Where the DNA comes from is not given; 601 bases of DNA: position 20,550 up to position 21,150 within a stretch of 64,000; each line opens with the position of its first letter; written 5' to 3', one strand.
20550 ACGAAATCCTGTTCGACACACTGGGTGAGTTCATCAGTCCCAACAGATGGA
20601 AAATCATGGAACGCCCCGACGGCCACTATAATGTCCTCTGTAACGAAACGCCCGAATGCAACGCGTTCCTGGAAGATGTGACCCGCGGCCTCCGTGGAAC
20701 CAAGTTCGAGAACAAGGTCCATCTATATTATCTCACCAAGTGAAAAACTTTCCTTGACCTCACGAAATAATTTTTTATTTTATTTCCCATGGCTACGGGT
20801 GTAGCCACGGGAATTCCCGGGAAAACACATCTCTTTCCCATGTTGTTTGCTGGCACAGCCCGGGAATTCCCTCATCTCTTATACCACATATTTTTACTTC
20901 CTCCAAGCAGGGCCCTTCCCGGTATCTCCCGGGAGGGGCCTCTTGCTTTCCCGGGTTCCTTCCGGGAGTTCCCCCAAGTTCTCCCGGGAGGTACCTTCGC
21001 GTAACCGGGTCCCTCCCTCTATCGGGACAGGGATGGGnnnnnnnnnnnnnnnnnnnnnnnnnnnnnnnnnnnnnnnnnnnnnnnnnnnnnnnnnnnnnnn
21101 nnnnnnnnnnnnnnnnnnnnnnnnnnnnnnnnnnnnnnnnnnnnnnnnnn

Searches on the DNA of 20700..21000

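Call 105: search_rna_families(source=window, start=20700, end=21000, threshold=evalue, max_evalue=5)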
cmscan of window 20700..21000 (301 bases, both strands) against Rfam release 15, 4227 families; matches with E-value up to 5: 10.
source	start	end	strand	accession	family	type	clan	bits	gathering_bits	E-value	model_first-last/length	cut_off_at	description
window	20720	20813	-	RF02329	TtnuHACA22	Gene; snRNA; snoRNA; HACA-box;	-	24.1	90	0.18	1-103/103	no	Tetrahymena snoRNA TtnuHACA22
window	20921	20995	+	RF04274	mir-9223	Gene; miRNA;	-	19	53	0.19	1-76/76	no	mir-9223 microRNA precursor family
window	20739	20819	-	RF04335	Plastid-rpl20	Cis-reg;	-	18.3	53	3.1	1-80/80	no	Plastid-rpl20 3UTR RNA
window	20782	20867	+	RF02535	ODC_IRES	Cis-reg; IRES;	-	16.7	44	3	1-142/142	no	ODC internal ribosome entry site (IRES)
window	20899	20968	-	RF02831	Scr2736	Gene; sRNA;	-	15.4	43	4.3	1-64/64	no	Streptomyces RNA 2736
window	20903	20996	+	RF02835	Bcj11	Gene; sRNA;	-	14.5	49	4.3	1-122/122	no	Burkholderia RNA 11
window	20730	20800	+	RF03630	mir-2818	Gene; miRNA;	-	14.3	90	4.1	1-60/60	no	mir-2818 microRNA precursor family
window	20911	21000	-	RF00625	P11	Gene;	-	12.7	70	1.3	28-139/139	5'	Pseudomonas sRNA P11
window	20906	20943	+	RF00066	U7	Gene; snRNA;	-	12.1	34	3.7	30-62/62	no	U7 small nuclear RNA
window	20885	20957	+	RF02695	NrsZ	Gene; sRNA;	-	8.9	76.9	3.3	1-236/236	no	Nitrogen regulated small RNA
